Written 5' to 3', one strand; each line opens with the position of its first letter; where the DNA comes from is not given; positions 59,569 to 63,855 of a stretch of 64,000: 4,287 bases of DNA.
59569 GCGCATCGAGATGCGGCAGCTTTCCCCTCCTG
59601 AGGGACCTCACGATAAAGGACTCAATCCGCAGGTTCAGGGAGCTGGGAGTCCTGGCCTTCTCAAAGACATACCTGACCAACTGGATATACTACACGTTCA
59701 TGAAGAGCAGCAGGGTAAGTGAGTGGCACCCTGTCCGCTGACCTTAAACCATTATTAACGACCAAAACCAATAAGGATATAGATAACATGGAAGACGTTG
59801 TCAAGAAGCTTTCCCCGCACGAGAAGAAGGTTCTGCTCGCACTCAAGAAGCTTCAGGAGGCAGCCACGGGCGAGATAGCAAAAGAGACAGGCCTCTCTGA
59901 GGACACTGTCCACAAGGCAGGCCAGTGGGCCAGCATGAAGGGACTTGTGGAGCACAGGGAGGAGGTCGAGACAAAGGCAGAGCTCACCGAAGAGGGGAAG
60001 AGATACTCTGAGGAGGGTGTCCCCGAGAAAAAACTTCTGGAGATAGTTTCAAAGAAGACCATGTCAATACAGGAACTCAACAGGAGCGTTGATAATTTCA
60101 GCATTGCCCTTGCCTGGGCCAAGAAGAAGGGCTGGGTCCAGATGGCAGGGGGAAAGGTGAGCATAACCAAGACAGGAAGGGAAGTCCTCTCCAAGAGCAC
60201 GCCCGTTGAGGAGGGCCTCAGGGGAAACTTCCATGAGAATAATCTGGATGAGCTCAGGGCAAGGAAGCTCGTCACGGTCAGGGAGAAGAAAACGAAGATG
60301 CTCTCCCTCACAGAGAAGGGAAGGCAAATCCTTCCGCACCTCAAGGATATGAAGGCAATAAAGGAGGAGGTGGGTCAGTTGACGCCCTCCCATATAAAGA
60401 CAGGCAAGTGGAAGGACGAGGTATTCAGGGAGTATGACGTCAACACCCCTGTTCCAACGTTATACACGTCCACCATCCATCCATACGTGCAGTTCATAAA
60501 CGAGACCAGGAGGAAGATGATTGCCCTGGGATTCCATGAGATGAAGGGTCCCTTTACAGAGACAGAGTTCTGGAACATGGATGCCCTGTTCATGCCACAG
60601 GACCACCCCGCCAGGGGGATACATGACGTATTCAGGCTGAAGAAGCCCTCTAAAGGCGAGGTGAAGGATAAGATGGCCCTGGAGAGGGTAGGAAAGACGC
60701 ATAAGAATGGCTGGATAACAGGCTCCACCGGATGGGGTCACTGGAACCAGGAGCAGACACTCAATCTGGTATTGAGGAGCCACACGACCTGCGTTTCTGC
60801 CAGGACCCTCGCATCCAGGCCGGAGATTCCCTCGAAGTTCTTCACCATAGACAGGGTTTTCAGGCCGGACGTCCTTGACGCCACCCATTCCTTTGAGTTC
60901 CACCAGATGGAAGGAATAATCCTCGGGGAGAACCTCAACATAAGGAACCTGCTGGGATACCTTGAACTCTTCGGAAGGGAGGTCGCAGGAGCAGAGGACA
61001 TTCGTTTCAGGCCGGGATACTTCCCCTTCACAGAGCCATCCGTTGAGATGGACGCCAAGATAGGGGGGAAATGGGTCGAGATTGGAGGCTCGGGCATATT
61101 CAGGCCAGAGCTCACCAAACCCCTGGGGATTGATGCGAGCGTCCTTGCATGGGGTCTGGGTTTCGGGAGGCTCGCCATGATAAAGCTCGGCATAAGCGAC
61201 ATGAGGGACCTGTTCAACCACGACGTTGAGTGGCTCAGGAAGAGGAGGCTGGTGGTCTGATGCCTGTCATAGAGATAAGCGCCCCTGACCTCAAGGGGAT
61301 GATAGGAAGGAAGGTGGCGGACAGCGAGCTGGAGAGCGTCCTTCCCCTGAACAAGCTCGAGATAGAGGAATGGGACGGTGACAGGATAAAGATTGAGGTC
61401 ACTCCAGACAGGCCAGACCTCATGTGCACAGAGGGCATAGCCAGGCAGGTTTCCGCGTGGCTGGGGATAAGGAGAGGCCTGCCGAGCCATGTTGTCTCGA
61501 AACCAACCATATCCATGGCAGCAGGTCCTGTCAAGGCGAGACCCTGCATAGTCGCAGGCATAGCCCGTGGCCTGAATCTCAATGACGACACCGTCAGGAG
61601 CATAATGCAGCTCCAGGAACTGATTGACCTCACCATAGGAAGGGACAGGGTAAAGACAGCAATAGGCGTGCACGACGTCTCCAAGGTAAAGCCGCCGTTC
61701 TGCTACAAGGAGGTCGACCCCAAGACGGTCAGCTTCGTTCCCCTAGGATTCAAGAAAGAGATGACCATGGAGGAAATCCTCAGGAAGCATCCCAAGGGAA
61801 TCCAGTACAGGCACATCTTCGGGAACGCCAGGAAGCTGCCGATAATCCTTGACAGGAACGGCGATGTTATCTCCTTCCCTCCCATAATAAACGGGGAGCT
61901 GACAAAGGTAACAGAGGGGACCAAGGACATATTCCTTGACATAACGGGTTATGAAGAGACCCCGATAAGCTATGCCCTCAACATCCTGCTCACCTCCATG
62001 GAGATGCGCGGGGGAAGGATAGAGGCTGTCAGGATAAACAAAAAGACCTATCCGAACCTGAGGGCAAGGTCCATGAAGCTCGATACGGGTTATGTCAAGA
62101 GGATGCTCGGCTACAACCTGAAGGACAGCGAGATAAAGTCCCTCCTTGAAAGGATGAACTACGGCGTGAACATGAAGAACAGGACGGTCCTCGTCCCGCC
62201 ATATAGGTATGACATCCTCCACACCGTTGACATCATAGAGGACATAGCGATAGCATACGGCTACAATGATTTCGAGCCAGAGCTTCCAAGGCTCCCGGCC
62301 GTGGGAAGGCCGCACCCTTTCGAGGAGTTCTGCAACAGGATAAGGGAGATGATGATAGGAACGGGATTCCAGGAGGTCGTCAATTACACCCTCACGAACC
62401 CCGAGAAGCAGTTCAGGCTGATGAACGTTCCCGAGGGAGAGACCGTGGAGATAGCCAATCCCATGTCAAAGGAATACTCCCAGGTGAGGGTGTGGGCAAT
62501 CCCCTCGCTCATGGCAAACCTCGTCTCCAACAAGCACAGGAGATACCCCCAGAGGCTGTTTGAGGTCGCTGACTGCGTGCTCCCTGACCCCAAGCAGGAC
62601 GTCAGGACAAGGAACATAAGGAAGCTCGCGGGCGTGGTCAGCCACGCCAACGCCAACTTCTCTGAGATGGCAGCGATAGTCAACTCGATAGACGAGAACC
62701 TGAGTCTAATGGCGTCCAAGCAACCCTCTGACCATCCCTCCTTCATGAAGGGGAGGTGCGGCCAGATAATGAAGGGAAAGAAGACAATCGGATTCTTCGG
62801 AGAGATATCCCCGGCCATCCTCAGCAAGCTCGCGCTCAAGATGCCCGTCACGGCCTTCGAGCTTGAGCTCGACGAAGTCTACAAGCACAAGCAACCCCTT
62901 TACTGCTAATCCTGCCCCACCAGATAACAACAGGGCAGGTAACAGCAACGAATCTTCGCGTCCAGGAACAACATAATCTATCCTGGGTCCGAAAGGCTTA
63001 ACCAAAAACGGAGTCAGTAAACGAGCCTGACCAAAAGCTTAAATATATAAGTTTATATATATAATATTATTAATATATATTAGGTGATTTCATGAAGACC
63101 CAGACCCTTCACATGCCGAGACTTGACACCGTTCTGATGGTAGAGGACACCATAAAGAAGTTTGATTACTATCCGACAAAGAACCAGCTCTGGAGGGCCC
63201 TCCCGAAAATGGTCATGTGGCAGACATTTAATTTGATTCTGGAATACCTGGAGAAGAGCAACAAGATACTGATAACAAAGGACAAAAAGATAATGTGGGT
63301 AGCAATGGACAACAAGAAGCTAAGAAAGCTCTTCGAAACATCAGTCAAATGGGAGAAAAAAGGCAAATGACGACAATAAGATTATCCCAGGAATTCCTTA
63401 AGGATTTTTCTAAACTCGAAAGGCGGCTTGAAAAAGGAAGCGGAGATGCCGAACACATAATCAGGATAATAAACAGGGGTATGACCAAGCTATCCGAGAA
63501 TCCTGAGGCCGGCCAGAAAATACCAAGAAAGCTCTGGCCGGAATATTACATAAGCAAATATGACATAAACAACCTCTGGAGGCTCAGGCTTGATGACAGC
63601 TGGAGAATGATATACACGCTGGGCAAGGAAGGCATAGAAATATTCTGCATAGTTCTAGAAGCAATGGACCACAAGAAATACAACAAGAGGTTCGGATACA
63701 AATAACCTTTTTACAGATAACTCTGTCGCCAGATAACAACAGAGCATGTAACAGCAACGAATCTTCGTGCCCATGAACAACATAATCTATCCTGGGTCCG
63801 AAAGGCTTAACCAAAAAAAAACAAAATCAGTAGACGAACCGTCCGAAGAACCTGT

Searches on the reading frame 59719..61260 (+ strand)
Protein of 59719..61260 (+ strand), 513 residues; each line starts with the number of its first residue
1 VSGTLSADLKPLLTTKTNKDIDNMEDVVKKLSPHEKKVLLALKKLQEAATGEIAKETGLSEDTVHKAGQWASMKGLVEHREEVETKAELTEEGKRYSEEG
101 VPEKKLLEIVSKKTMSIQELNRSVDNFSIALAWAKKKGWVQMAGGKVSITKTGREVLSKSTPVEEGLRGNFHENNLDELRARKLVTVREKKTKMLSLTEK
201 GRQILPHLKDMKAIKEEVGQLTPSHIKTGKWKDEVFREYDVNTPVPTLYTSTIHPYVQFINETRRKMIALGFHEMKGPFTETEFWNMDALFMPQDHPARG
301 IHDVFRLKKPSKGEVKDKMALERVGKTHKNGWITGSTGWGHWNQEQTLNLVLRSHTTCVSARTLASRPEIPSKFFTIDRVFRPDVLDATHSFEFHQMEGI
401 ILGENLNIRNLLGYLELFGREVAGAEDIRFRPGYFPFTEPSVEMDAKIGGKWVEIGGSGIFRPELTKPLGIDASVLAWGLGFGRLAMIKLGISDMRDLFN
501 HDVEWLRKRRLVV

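Call 51: search_protein_families(library=pfam, proteins=[window:59719-61260:+], max_evalue=0.01)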
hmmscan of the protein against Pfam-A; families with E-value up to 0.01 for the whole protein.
window:59719-61260:+ (513 aa): 7 families
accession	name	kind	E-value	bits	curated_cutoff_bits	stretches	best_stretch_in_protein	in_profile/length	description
PF01409.25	tRNA-synt_2d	-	1.5e-84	283.8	19.8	1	239-508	2-245/246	tRNA synthetases class II core domain (F)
PF25213.1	HVO_A0261_N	-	2.7e-07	30.8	35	0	32-98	10-72/86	HVO_A0261 N-terminal domain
PF14947.12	HTH_45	-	3.2e-07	30.7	25.5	1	173-215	37-76/77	Winged helix-turn-helix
PF24409.1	wHTH-PRTase_assc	-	1.3e-05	25.6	27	0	118-159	19-57/83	wHTH-PRTase associated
PF09821.14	AAA_assoc_C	-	0.00077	20.5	27.6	0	52-116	2-61/119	C-terminal AAA-associated domain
PF18553.7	PheRS_DBD3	-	0.0023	18.6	26.6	1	102-150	2-55/61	PheRS DNA binding domain 3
PF01978.25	TrmB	-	0.0065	16.7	25.6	0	31-82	6-57/68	Sugar-specific transcriptional regulator TrmB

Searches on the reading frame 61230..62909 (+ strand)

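Call 51: search_protein_families(library=pfam, proteins=[window:61230-62909:+], max_evalue=0.01)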
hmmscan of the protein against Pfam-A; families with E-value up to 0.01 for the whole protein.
window:61230-62909:+ (559 aa): 5 families
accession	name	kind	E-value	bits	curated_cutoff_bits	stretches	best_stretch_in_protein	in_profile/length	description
PF17759.6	tRNA_synthFbeta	-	5.2e-46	157.2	22.4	1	351-547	4-214/214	Phenylalanyl tRNA synthetase beta chain CLM domain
PF03484.21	B5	-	5e-23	81.5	28.6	1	282-345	1-67/67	tRNA synthetase B5 domain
PF03483.22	B3_4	-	3.5e-07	30.4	29.3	1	136-247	49-133/174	B3/4 domain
PF18262.7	PhetRS_B1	-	2e-06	28.4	26.8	1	11-78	1-81/83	Phe-tRNA synthetase beta subunit B1 domain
PF01409.25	tRNA-synt_2d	-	0.0057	16.6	19.8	0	358-491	13-153/246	tRNA synthetases class II core domain (F)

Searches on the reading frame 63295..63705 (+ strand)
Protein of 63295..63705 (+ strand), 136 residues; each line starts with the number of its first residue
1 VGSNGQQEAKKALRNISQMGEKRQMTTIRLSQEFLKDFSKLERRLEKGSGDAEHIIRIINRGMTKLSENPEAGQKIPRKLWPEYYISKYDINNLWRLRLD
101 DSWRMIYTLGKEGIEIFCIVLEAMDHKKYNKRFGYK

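Call 51: search_protein_families(library=pfam, proteins=[window:63295-63705:+], max_evalue=0.01)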
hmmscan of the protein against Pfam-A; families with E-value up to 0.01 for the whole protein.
window:63295-63705:+ (136 aa): 2 families
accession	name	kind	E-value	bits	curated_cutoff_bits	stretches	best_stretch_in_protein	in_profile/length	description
PF05016.21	ParE_toxin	-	2.5e-07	31.6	23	1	28-120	1-83/89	ParE toxin of type II toxin-antitoxin system, parDE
PF24732.2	ParE_like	-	0.0002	21.8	24.4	0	92-131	31-67/67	ParE-like toxin domain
